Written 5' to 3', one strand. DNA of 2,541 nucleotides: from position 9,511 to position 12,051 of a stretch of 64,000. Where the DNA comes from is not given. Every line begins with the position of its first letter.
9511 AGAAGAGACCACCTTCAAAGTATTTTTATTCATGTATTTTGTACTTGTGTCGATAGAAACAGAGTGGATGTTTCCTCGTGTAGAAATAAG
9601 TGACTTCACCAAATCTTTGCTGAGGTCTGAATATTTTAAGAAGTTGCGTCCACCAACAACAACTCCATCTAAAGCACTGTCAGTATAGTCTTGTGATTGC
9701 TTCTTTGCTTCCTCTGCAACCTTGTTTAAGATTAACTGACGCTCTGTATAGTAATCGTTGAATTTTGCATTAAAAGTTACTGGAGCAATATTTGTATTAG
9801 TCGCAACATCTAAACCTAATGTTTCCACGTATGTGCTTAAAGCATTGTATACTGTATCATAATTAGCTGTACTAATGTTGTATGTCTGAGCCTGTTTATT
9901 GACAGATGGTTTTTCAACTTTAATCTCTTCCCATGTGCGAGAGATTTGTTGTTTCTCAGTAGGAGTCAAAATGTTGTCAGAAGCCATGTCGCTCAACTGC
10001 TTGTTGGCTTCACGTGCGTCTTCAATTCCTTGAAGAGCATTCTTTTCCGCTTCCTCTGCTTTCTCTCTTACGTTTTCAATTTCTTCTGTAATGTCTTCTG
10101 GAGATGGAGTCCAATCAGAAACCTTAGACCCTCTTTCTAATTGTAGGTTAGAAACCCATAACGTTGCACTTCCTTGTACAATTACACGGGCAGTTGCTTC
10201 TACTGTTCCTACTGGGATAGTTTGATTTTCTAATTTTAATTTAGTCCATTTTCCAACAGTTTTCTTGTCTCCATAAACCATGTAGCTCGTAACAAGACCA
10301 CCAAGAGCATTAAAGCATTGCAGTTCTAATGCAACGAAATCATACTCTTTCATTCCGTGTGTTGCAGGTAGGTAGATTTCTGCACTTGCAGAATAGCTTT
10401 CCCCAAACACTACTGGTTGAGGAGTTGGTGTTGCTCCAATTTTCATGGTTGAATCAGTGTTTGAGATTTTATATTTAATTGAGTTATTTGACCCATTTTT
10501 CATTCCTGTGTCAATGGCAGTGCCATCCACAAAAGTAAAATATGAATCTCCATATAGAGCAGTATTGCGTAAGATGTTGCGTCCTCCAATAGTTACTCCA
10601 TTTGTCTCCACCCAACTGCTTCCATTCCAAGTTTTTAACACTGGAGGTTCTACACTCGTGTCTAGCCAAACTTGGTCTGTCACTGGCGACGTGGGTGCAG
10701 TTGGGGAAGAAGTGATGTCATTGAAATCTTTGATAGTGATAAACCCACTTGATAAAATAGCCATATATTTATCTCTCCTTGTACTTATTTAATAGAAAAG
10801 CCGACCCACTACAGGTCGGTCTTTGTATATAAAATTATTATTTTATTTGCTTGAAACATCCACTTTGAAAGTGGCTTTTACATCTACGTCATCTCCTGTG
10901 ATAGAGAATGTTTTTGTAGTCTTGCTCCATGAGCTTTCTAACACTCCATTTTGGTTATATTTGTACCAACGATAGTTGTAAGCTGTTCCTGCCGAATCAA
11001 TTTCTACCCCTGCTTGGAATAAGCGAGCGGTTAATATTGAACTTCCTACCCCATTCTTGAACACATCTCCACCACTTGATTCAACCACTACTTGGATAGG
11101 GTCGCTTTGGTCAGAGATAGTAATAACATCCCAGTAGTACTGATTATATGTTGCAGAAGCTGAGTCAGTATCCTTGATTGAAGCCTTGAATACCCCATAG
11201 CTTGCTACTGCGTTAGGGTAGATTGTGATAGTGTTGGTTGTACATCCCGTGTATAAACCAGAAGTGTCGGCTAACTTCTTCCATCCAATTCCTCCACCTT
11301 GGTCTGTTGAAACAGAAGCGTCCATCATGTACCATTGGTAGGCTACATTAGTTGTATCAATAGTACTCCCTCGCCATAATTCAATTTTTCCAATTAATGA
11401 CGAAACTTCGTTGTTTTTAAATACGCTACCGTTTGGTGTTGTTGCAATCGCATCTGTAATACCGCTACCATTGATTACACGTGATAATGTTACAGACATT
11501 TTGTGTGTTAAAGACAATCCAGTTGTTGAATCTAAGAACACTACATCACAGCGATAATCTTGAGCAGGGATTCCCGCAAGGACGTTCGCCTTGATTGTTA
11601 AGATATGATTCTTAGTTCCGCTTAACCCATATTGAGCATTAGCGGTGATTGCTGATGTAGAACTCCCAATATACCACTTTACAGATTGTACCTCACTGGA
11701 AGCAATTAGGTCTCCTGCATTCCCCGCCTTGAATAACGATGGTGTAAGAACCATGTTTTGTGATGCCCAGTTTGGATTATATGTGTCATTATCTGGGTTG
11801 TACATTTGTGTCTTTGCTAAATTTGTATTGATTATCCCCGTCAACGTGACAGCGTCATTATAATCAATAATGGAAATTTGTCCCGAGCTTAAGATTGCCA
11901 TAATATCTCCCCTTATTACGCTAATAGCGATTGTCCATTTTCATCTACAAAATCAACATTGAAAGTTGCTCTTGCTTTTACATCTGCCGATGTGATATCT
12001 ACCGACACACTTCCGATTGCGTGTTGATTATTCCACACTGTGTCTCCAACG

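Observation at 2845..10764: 2639-aa tail fibre built from tandem module triplication plus collagen-like segments; module sharing with the neighbouring 1312-aa fibre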

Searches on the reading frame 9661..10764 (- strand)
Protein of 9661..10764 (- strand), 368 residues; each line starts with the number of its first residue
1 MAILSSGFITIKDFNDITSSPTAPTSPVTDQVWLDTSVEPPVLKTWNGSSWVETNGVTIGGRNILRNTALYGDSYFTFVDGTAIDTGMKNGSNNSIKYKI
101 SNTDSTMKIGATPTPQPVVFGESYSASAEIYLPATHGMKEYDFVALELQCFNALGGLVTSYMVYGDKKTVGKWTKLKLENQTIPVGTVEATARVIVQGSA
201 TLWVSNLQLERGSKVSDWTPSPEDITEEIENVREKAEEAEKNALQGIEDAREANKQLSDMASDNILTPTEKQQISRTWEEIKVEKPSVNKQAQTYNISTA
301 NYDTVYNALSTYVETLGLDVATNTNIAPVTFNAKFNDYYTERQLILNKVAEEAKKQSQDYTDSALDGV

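Call 51: search_solved_structures(query=A3, max_evalue=1, show_alignments=2)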
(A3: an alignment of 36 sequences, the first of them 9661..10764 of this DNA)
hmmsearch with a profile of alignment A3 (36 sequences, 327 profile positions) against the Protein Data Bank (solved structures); distinct sequences matched with E-value up to 1: 17.
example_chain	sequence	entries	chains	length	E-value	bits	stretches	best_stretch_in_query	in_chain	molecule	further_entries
1gui_A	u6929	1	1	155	4.9e-05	26.2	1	41-167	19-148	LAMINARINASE 16A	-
5e7t_B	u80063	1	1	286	0.0035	20.1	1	59-189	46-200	Minor structural protein 5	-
1kfn_A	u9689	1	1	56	0.013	18.3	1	186-223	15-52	MAJOR OUTER MEMBRANE LIPOPROTEIN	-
1kfm_A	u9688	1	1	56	0.015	18.1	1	186-223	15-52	MAJOR OUTER MEMBRANE LIPOPROTEIN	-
2rm8_A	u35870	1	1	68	0.038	16.7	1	179-220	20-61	Sensory rhodopsin II transducer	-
1k42_A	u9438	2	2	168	0.042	16.6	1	65-167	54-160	Xylanase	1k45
8xmz_A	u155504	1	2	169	0.046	16.4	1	81-158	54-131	T9SS C-terminal target domain-containing protein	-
9rlc_L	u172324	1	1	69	0.072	15.8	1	186-223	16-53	Major outer membrane lipoprotein Lpp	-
1eq7_A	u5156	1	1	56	0.11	15.2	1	186-223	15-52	OUTER MEMBRANE LIPOPROTEIN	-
1jcc_A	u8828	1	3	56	0.12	15.1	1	184-223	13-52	MAJOR OUTER MEMBRANE LIPOPROTEIN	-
2y6j_A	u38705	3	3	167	0.13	15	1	63-167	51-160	XYLANASE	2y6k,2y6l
3jxs_A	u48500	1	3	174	0.13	15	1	64-167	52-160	Xylanase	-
2y64_A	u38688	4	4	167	0.15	14.7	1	63-167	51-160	XYLANASE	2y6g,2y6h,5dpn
4bj0_A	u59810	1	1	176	0.17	14.6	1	63-167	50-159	XYLANASE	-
9tz4_A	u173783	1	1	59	0.18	14.5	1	172-218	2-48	Major outer membrane lipoprotein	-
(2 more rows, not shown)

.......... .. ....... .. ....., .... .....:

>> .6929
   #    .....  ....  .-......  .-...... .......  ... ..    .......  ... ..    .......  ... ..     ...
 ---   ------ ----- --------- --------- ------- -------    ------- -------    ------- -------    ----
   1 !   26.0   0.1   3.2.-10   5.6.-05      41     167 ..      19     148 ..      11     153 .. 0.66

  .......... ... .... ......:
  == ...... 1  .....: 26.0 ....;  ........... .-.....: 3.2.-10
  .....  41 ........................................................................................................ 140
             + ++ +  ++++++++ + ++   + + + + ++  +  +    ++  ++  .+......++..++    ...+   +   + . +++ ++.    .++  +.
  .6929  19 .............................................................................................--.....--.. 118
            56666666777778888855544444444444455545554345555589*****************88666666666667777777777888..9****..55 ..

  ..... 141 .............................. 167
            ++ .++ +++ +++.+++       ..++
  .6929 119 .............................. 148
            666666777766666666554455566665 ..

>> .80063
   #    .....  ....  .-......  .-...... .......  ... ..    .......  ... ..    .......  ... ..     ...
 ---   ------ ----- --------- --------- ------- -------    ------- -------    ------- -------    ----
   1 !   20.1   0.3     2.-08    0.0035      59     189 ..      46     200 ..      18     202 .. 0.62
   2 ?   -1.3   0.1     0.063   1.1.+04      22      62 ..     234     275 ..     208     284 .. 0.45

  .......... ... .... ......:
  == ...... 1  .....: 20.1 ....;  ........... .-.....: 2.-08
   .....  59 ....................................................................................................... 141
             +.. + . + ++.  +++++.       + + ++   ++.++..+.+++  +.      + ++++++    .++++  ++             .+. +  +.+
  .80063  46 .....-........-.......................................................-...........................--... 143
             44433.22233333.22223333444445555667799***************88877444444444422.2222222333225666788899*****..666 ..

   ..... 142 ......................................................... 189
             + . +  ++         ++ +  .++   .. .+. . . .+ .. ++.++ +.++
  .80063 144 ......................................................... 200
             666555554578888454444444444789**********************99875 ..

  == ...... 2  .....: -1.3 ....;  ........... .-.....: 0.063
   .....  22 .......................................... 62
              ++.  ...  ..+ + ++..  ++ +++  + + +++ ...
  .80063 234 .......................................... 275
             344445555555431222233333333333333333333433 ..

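Call 55: predict_structure(alignment_id=A3)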
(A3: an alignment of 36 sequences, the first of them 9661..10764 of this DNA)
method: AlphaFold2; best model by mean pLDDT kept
length: 368 residues; sequences in the alignment: 36
mean_pLDDT: 80.2   pTM: 0.58
mean pLDDT of the five models: 80.2, 79.5, 79.2, 77.8, 76.0
residues with pLDDT >= 90: 93; 70-90: 206; 50-70: 51; < 50: 18
segments of 3 or more residues with pLDDT < 50: 1-15, 366-368
pLDDT, mean of each block of 10 residues (from residue 1): 29 57 83 81 79 66 79 66 85 85 71 75 87 83 84 66 63 86 82 85 89 79 71 82 86 89 93 92 93 91 97 92 93 95 93 80 53
secondary structure, 60 per line:
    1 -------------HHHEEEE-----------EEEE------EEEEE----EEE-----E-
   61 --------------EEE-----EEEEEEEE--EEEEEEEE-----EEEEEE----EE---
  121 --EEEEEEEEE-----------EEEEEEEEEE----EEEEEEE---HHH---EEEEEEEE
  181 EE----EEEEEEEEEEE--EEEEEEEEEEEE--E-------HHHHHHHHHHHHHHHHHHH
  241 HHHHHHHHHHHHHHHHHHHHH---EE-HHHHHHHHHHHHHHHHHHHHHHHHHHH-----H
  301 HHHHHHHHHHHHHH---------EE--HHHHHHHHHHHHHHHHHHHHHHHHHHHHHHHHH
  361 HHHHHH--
elements in order: E17-20 E32-35 E42-46 E51-53 E75-77 E83-90 E93-100 E106-111 E123-131 E143-152 E157-163 E173-182 E187-197 E200-211 H222-261 H268-294 H300-314 H328-366

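Call 58: fold_search(model_id=the predicted structure, library=pdb)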
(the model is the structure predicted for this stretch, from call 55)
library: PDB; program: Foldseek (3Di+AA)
matches with E <= 10: 1256; with E <= 0.001: 115
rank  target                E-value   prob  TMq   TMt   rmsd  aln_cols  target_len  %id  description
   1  2zew_A                1.1e-07  1.00  0.32  0.73   3.3       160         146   15  Family 16 Cabohydrate Binding Domain Module 1 (released 2008-03-04)
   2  2zey_A                2.0e-07  1.00  0.32  0.73   3.4       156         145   16  Family 16 carbohydrate binding module (released 2008-03-04)
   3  3oea_A                2.6e-07  1.00  0.32  0.73   3.4       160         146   15  Crystal structure of the Q121E mutants of C.polysaccharolyticus CBM16-1 bound to cellopentaose (released 2010-08-25)
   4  2zex_A                3.1e-07  1.00  0.32  0.72   3.5       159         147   15  Family 16 carbohydrate binding module (released 2008-03-04)
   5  2zey_B                4.6e-07  1.00  0.32  0.73   3.4       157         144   15  Family 16 carbohydrate binding module (released 2008-03-04)
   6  5w6h_A                5.5e-07  1.00  0.31  0.17   4.2       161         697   12  Crystal structure of Bacteriophage CBA120 tailspike protein 4 enzymatically active domain (TSP4dN, orf213) (released 2018-10-24)
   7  2zez_C                6.2e-07  1.00  0.29  0.66   4.2       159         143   15  Family 16 Carbohydrate Binding Module-2 (released 2008-03-25)
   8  3oeb_A                6.5e-07  1.00  0.32  0.73   3.3       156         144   15  Crystal structure of the Q121E mutant of C.polysaccharolyticus CBM16-1 bound to mannopentaose (released 2010-08-25)
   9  2zew_B                6.5e-07  1.00  0.32  0.73   3.3       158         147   16  Family 16 Cabohydrate Binding Domain Module 1 (released 2008-03-04)
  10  2zex_B                6.9e-07  1.00  0.32  0.73   3.4       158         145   15  Family 16 carbohydrate binding module (released 2008-03-04)
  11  2zez_A                1.0e-06  1.00  0.29  0.67   4.2       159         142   16  Family 16 Carbohydrate Binding Module-2 (released 2008-03-25)
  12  2c26                  1.3e-06  1.00  0.31  0.44   7.7       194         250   11  Structural basis for the promiscuous specificity of the carbohydrate- binding modules from the beta-sandwich super famil (released 2005-10-18)
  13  4xup_E                1.7e-06  1.00  0.31  0.62   5.6       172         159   12  Structure of the N-terminal CBM22-1-CBM22-2 tandem domain from Paenibacillus barcinonensis Xyn10C (released 2015-06-03)
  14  1h6y_A                1.7e-06  1.00  0.28  0.56   6.9       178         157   12  The role of conserved amino acids in the cleft of the C-terminal family 22 carbohydrate binding module of Clostridium  (released 2002-06-27)
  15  1h6x                  1.8e-06  1.00  0.30  0.60   5.8       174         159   11  The role of conserved amino acids in the cleft of the C-terminal family 22 carbohydrate binding module of Clostridium th (released 2002-06-27)
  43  1gui_A                4.5e-05  1.00  0.25  0.55   7.4       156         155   10  CBM4 structure and function (released 2002-09-26)
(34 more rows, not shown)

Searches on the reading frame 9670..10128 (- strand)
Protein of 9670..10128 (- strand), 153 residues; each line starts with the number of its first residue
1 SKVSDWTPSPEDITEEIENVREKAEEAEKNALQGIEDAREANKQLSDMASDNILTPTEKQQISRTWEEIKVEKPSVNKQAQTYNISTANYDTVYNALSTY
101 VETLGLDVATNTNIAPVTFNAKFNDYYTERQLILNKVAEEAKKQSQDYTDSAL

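Call 19: search_protein_families(library=pfam, proteins=[window:9670-10128:-], max_evalue=1)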
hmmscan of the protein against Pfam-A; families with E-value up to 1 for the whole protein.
window:9670-10128:- (153 aa): 5 families
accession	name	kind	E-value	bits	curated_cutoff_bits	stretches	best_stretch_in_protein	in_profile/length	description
PF16381.10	Coatomer_g_Cpla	-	0.021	15.4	31.2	1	54-115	4-59/115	Coatomer subunit gamma-1 C-terminal appendage platform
PF22775.2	GA_3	-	0.11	13.4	27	1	27-73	10-57/100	GA-like domain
PF02295.23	z-alpha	-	0.15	12.6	21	1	11-50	7-47/67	Adenosine deaminase z-alpha domain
PF07464.16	ApoLp-III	-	0.31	11.6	36.3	1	17-84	24-89/146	Apolipophorin-III precursor (apoLp-III)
PF18928.5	DUF5677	-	0.4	11.2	27.1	1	24-101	63-148/166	Family of unknown function (DUF5677)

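Call 92: search_protein_representatives(protein=window:9670-10128:-)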
Query: 153 residues. Proteins with E-value up to 0.001 (for the whole library): 1889; up to 1e-10: 831; up to 1e-30: 151. The best 150 are listed.
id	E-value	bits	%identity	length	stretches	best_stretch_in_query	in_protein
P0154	8.9e-154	520.8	33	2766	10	13-146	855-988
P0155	3.7e-143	486.5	34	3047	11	5-147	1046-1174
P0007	1.3e-139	475.0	56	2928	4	1-153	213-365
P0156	2.2e-132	451.6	36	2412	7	13-146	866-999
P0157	5.0e-129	440.7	38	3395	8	24-146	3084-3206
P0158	1.8e-120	413.1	37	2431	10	27-144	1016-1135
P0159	4.2e-107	369.8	36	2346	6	1-146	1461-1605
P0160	1.2e-105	365.1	37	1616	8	22-152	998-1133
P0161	5.3e-94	327.4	35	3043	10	23-148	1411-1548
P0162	8.3e-91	317.0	38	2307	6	23-144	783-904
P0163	2.3e-90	315.6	34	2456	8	35-139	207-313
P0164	3.2e-89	311.9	34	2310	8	24-146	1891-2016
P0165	2.8e-87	305.6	36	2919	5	2-145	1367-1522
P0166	1.4e-84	296.9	37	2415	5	18-148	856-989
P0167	5.9e-81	285.2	36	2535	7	36-145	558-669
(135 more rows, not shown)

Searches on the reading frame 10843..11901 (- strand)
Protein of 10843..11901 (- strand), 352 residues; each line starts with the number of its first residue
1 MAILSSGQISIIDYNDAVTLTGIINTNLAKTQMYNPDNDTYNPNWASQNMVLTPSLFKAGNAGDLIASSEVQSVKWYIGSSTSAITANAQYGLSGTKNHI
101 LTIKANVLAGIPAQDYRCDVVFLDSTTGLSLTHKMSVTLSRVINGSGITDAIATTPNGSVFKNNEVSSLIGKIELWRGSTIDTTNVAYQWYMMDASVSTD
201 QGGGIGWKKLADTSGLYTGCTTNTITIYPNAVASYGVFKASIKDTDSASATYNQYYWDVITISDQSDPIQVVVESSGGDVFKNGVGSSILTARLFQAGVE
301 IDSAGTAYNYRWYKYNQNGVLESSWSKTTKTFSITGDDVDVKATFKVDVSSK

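Call 6: search_protein_families(library=pfam, proteins=[window:10843-11901:-], max_evalue=0.01)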
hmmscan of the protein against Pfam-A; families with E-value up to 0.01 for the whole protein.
window:10843-11901:- (352 aa): 0 families

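Call 8: search_protein_families(library=phrogs, proteins=[window:10843-11901:-], max_evalue=0.001)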
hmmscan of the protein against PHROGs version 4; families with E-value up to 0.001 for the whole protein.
window:10843-11901:- (352 aa): 9 families
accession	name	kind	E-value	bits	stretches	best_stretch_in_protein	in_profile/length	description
phrog_3267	-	tail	1.2e-104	351.5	1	1-351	2-368/369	tail protein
phrog_6613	-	tail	6.2e-26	91.6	1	3-350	4-272/1260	tail protein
phrog_6253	-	tail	1.6e-11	44.8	1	148-347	405-583/589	minor tail protein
phrog_2204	-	other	6.8e-07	29.1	1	239-350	635-749/764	glycerophosphoryl diester phosphodiesterase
phrog_6468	-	tail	1.1e-06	27.7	1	261-346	404-480/1366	tail fiber protein; host specificity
phrog_588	-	tail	7.9e-05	22.1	1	251-315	397-456/955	tail fiber protein and host specificity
phrog_4798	-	tail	0.00012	21.5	1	266-349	410-492/796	tail protein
phrog_17422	-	unknown function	0.00021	20.3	1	241-344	827-939/961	-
phrog_2929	-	tail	0.00021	19.7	1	268-350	594-680/1939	tail fiber protein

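Call 23: search_dna_similar(query=window:10843-11901:-, collection=phages, mode=protein, max_rows=15)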
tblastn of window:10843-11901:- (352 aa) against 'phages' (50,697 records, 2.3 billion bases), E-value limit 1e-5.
Records with a match: 207; places in all: 243; records where one place covers at least 80% of the query: 162.
Best place of each record, by identity: <60% 207.
By first word of the organism name: Bacillus 137; Streptococcus 20; Lactococcus 19; Bacteriophage 12; Enterococcus 7; phage 4; Lactobacillus 2; Acutalibacteraceae 1; Exiguobacterium 1; Xanthomonas 1; and 3 more.
By host as written in the record: - 24; Bacillus cereus 23; Bacillus subtilis 15; Bacillus anthracis Sterne 12; Bacillus subtilis BEST7003 10; Lactococcus lactis 8; Bacillus anthracis 7; Bacillus sp. 5; and 65 more.
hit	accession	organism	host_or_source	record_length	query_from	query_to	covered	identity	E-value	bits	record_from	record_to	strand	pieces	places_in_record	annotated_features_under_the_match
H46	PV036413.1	Acutalibacteraceae phage NatCom_991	Acutalibacteraceae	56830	5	350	98%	57.9%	5e-132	421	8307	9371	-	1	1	tail protein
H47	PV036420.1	phage NatCom_9287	human feces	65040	7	345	96%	58.7%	2e-120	387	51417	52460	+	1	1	tail protein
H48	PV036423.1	phage NatCom_17901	human feces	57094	5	350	98%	57.3%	1e-129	414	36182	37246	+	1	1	tail protein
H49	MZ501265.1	Bacillus phage 278BB001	Bacillus subtilis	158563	4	351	99%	48.7%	1e-105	345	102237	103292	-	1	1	180: tail fiber protein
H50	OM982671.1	Bacillus phage SBSphiJ4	Bacillus subtilis BEST7003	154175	4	351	99%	48.7%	2e-105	344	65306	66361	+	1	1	hypothetical protein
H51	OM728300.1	Bacillus phage vB_BsuM-Goe17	Bacillus subtilis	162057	1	345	98%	49.0%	5e-102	335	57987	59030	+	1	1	hypothetical protein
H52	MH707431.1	Bacillus phage BSP14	Bacillus subtilis ATCC 14593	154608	1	345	98%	49.0%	5e-102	335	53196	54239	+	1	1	putative tail fiber II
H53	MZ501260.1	Bacillus phage 010DV004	Bacillus subtilis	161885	4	351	99%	48.5%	2e-105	344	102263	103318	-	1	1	187: tail fiber protein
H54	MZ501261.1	Bacillus phage 010DV005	Bacillus subtilis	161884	4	351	99%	48.5%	2e-105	344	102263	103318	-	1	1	187: tail fiber protein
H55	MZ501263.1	Bacillus phage 043JT007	Bacillus subtilis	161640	4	351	99%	48.5%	3e-105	344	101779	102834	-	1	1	186: tail fiber protein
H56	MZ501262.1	Bacillus phage 035JT004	Bacillus subtilis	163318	4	351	99%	48.5%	3e-105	344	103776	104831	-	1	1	187: tail fiber protein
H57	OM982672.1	Bacillus phage SBSphiJ5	Bacillus subtilis BEST7003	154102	4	351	99%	48.5%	8e-105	343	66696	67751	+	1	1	hypothetical protein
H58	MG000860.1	Bacillus phage BSP9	Bacillus subtilis ATCC 15245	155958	4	351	99%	48.5%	1e-104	342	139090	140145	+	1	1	putative tail fiber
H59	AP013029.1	Bacillus phage phiNIT1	Bacillus subtilis (natto)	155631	4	351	99%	48.5%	1e-104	342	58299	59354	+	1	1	orf1237: putative tail fiber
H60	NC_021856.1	Bacillus phage phiNIT1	Bacillus subtilis (natto)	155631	4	351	99%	48.5%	1e-104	342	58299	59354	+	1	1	orf1237: tail protein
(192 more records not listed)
